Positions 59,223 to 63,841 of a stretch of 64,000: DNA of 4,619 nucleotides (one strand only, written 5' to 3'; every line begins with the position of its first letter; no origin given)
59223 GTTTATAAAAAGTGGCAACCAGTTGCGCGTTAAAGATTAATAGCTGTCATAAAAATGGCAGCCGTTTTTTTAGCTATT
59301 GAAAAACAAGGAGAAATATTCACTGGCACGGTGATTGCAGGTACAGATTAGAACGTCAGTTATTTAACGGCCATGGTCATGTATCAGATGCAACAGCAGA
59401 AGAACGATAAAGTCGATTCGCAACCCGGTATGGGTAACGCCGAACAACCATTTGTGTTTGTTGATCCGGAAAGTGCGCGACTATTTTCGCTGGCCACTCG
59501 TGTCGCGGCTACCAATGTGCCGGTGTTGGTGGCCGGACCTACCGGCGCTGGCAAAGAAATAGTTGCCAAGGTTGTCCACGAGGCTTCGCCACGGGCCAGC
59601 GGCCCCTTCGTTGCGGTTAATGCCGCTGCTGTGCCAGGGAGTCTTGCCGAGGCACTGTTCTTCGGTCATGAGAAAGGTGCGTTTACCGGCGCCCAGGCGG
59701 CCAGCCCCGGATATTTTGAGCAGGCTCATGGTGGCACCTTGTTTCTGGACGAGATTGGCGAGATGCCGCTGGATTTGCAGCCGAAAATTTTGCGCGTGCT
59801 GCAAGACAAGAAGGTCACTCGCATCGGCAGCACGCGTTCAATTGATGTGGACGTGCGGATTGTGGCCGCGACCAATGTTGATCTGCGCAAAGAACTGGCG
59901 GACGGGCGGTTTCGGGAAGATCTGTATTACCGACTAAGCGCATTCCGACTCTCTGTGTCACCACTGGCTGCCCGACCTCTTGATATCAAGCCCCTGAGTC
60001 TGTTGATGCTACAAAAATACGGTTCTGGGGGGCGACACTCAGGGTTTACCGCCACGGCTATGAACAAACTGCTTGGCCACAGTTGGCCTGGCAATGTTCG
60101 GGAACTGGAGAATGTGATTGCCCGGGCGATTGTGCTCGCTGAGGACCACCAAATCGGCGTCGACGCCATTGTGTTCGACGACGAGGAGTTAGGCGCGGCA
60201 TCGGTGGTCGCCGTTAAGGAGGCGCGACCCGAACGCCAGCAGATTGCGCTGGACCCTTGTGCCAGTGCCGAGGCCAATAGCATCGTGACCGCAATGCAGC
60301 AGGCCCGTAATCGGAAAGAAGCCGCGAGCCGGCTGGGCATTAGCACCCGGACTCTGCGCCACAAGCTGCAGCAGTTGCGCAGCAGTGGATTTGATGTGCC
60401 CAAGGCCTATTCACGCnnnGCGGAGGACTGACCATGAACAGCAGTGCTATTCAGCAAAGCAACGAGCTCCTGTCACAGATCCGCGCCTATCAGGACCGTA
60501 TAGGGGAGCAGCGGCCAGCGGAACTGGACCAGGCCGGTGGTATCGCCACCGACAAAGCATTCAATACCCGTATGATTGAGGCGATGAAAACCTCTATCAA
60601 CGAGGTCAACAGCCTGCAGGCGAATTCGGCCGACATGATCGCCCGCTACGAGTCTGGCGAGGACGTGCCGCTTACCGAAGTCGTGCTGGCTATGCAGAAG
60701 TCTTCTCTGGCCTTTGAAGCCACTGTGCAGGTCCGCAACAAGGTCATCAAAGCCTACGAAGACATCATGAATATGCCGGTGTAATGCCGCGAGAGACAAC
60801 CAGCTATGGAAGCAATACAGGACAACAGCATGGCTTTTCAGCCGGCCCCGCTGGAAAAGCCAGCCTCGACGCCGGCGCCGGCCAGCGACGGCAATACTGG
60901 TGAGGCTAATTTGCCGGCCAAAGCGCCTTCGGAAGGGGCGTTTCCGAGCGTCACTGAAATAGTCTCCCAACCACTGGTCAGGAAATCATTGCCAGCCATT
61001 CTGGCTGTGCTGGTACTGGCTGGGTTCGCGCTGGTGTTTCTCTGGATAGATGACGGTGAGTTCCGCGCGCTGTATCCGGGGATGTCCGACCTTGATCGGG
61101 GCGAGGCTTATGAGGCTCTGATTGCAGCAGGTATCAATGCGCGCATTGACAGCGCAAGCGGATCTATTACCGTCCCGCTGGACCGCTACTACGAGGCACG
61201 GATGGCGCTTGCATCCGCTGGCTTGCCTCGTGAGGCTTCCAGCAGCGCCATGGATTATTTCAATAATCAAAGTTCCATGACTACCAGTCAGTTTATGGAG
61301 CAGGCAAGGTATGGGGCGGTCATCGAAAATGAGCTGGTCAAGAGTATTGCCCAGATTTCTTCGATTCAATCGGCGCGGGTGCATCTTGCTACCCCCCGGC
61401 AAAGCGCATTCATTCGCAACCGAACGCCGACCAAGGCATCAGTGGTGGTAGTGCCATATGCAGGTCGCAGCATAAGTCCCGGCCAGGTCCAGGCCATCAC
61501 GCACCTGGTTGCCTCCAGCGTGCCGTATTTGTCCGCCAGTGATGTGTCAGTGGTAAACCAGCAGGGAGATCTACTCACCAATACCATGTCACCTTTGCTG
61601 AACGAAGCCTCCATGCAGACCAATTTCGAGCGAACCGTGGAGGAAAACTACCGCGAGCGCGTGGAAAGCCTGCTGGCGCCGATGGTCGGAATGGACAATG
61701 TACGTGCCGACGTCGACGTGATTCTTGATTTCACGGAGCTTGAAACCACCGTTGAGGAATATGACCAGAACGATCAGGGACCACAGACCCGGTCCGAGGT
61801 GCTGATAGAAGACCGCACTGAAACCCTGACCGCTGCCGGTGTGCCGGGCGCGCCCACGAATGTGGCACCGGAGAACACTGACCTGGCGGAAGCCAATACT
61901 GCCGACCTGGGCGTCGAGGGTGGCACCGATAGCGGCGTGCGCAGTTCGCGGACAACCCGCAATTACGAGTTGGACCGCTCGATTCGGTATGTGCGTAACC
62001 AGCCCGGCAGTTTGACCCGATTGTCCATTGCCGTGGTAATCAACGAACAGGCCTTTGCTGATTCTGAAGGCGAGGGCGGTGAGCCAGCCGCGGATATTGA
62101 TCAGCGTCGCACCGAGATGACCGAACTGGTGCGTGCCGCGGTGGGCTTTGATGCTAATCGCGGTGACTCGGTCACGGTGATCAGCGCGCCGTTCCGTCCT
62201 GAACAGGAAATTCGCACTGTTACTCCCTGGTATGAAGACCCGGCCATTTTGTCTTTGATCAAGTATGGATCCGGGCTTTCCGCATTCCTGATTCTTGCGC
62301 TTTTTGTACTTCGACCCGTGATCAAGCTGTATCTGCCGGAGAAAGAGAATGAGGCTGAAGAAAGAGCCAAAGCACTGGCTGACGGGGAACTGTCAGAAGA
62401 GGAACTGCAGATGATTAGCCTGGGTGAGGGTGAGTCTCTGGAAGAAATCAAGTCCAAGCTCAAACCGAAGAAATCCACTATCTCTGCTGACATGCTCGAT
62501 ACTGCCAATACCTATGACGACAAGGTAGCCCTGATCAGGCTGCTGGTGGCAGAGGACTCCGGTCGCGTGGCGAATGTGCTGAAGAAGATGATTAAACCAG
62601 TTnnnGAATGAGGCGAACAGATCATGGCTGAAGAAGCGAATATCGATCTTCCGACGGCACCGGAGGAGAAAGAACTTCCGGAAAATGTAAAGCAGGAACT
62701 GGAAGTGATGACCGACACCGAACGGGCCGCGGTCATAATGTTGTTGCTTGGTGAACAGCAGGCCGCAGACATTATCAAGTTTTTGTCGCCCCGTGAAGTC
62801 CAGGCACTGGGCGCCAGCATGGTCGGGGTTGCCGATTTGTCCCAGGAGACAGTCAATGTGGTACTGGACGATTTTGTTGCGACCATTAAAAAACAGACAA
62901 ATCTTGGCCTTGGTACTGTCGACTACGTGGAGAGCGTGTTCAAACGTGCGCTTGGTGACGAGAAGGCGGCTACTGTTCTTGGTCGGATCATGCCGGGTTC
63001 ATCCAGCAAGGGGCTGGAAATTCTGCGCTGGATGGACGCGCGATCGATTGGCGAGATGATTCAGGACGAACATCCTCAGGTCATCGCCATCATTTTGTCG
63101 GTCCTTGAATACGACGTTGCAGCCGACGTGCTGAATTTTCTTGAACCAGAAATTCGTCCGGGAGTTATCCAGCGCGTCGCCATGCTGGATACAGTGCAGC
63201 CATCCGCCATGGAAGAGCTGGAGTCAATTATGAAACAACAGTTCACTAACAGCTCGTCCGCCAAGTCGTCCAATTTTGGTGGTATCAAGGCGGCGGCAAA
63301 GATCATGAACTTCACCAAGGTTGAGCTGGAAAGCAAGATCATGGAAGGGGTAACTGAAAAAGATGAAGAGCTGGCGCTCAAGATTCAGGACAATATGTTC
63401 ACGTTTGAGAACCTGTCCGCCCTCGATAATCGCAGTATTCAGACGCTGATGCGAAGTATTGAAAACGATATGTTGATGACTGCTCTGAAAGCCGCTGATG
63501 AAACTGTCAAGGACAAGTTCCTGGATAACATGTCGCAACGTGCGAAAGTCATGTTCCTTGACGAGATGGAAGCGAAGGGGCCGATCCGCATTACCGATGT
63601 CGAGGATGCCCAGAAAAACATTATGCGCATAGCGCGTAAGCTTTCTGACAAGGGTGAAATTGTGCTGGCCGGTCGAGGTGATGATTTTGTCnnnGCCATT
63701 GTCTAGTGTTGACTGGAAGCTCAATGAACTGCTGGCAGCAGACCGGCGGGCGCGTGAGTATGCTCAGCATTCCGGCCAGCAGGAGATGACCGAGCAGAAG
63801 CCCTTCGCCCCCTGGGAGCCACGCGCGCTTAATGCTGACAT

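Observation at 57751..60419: Two sigma54 activators without any N-terminal sensory domain, arranged like a FleQ to FleT cascade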

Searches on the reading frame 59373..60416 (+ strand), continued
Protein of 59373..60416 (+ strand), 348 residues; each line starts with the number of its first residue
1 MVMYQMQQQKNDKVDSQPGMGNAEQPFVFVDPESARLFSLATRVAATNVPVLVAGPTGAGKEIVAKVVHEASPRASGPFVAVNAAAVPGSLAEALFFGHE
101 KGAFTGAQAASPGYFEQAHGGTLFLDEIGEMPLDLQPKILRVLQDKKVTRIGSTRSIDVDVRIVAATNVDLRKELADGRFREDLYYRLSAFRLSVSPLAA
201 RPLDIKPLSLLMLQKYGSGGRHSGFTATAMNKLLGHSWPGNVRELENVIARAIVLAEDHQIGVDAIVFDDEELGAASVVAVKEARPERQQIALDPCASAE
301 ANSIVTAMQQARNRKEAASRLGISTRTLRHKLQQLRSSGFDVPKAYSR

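Call 74: search_protein_representatives(protein=window:59373-60416:+)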
Query: 348 residues. Proteins with E-value up to 0.001 (for the whole library): 176529; up to 1e-10: 136015; up to 1e-30: 76731. The best 150 are listed.
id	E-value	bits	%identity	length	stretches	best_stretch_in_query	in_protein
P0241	2.5e-125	434.4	38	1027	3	37-258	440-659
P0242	4.3e-122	423.8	44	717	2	25-343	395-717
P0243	1.1e-121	422.5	42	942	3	44-268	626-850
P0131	1.9e-119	415.1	64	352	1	24-348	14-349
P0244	5.5e-118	410.3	45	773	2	40-272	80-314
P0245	1.2e-112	392.8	44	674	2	34-274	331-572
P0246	1.8e-109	382.3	46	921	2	34-266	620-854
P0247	7.4e-108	377.0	45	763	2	40-260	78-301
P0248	2.5e-105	368.7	42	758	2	30-268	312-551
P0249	5.2e-104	364.4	43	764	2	39-268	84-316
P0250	8.4e-104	363.7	41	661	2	37-270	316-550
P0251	2.3e-101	355.7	41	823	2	31-270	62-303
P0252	2.2e-100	352.4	48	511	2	42-260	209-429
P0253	1.6e-99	349.7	54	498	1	13-348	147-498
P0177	7.0e-99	347.5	55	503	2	22-273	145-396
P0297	3.4e-79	282.9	57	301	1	25-257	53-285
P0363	2.2e-72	260.5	45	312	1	37-342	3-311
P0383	2.1e-71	257.3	54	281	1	27-261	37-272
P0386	2.6e-71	257.0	49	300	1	41-345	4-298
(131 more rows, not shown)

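Call 75: list_cluster_members(proteins=[P0383, P0297, P0386, P0363])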
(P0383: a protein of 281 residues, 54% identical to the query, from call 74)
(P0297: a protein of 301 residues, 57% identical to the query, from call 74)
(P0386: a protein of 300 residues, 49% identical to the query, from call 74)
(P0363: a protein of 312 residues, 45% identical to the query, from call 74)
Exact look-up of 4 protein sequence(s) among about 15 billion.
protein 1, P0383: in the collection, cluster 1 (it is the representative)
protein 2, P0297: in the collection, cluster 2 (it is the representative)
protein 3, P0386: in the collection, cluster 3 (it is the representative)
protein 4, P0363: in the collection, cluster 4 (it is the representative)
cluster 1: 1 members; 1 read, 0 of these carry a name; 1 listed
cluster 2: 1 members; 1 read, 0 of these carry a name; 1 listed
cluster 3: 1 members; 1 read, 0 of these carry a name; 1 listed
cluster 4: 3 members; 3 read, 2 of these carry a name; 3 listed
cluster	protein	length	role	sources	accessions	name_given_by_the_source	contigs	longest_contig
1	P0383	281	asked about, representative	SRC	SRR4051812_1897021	-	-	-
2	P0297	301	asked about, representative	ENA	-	-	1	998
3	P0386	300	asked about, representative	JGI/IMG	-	-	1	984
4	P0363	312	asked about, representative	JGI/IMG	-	-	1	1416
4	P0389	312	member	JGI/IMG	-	two-component system response regulator FlrC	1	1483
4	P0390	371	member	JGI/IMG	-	two-component system response regulator FlrC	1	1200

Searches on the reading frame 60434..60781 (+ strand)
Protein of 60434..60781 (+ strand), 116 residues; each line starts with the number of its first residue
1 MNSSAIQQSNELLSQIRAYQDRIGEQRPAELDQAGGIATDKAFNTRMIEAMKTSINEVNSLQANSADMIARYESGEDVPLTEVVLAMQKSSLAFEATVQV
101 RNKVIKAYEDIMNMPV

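Call 6: search_protein_families(library=pfam, proteins=[window:60434-60781:+], max_evalue=0.01)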
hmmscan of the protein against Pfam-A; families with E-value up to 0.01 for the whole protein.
window:60434-60781:+ (116 aa): 1 family
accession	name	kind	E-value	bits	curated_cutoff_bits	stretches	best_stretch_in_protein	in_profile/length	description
PF02049.23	FliE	-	1.7e-24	86.2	22.4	1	43-116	16-89/89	Flagellar hook-basal body complex protein FliE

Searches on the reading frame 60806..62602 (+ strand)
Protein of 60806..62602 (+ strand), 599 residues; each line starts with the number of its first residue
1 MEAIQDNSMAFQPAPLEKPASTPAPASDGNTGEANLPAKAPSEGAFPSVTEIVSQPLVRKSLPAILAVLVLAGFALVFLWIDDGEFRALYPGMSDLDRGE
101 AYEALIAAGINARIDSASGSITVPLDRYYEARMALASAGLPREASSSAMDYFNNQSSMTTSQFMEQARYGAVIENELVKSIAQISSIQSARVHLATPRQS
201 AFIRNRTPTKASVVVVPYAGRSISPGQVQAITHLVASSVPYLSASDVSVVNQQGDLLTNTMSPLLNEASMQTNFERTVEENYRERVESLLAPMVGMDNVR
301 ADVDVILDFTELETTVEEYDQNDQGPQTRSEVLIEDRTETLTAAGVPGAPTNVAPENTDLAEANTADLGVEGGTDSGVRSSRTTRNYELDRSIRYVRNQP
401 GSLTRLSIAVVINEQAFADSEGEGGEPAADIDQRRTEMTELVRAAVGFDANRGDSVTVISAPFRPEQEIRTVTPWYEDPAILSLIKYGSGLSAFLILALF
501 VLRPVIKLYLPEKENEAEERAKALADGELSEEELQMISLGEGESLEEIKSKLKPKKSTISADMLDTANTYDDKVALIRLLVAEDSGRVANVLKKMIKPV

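Call 6: search_protein_families(library=pfam, proteins=[window:60806-62602:+], max_evalue=0.01)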
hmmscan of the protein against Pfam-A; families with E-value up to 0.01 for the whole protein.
window:60806-62602:+ (599 aa): 2 families
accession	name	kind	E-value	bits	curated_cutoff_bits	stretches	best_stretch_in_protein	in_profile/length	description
PF01514.23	YscJ_FliF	-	8.6e-52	176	24.4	1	86-258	6-178/179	Secretory protein of YscJ/FliF family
PF08345.17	YscJ_FliF_C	-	7.8e-35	120.9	23.8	1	290-463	1-147/147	Flagellar M-ring protein C-terminal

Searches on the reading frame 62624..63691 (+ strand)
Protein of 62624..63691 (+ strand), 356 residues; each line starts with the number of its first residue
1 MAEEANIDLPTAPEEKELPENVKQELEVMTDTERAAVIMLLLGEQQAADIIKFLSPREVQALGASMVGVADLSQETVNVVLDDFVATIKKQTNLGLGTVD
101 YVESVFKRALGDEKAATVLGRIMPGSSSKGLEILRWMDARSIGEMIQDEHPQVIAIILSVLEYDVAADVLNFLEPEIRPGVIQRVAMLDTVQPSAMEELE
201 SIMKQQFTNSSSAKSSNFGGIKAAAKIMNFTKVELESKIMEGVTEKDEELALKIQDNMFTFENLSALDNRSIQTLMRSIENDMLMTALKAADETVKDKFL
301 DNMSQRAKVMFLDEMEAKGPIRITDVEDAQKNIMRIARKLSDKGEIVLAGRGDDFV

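Call 6: search_protein_families(library=pfam, proteins=[window:62624-63691:+], max_evalue=0.01)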
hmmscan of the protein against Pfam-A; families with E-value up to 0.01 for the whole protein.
window:62624-63691:+ (356 aa): 4 families
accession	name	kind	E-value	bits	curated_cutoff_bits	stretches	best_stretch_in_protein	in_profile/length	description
PF01706.21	FliG_C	-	1.3e-39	135.2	23.3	1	243-348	3-108/108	FliG C-terminal domain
PF14842.11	FliG_N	-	4.7e-31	107.9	25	2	29-129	2-102/104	FliG N-terminal domain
PF14841.11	FliG_M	-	4.6e-25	88.1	25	1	140-212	2-74/76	FliG middle domain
PF03448.22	MgtE_N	-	3.9e-09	37.4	25.9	0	263-317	9-63/102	MgtE intracellular N domain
